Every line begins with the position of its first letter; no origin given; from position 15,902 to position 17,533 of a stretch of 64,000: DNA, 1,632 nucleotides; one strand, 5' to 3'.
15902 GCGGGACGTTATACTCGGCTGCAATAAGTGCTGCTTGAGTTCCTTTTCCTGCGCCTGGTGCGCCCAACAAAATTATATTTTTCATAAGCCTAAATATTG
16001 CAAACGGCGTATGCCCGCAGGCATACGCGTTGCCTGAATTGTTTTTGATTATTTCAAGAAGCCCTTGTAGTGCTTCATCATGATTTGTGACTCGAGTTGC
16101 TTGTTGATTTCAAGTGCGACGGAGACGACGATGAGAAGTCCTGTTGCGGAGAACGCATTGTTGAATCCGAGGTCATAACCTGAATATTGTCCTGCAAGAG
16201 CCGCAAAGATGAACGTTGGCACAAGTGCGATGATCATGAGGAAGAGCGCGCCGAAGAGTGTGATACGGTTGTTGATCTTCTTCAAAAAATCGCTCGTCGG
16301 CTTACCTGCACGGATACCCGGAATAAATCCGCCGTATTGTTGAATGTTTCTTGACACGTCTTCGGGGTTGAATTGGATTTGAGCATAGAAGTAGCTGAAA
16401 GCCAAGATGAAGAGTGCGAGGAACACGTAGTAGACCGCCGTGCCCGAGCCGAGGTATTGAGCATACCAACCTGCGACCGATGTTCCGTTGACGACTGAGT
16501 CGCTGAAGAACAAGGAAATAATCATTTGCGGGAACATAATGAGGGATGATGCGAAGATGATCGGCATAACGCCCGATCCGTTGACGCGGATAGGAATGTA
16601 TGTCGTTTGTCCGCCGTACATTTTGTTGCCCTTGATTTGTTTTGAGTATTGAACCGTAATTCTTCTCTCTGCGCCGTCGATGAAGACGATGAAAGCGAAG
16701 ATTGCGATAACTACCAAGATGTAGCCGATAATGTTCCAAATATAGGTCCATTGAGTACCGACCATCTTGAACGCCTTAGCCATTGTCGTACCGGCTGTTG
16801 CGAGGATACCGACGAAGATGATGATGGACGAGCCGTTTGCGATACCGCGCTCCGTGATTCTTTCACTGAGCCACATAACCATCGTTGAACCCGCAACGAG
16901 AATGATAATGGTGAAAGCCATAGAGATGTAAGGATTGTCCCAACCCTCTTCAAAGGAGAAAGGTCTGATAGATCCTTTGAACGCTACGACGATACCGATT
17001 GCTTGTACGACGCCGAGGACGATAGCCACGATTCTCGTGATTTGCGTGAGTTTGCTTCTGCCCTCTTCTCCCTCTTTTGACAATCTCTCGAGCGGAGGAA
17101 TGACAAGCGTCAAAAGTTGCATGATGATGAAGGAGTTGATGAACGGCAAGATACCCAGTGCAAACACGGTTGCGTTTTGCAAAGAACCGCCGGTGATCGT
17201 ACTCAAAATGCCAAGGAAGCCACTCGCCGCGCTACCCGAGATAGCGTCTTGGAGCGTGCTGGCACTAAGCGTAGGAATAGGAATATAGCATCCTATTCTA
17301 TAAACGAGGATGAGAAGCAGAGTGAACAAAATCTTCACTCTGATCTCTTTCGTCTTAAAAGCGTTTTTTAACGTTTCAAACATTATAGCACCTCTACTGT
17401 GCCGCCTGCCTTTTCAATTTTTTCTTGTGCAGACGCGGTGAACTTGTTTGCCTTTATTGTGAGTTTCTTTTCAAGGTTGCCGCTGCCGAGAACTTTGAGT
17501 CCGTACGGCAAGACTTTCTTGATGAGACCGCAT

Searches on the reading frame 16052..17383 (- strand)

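Call 62: search_protein_families(library=pfam, proteins=[window:16052-17383:-], max_evalue=0.00001)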
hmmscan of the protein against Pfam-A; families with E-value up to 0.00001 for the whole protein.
window:16052-17383:- (444 aa): 1 family
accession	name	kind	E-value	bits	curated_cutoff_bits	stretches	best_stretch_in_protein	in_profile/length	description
PF00344.25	SecY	-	1.6e-100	336.9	32.2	1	72-426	1-305/306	SecY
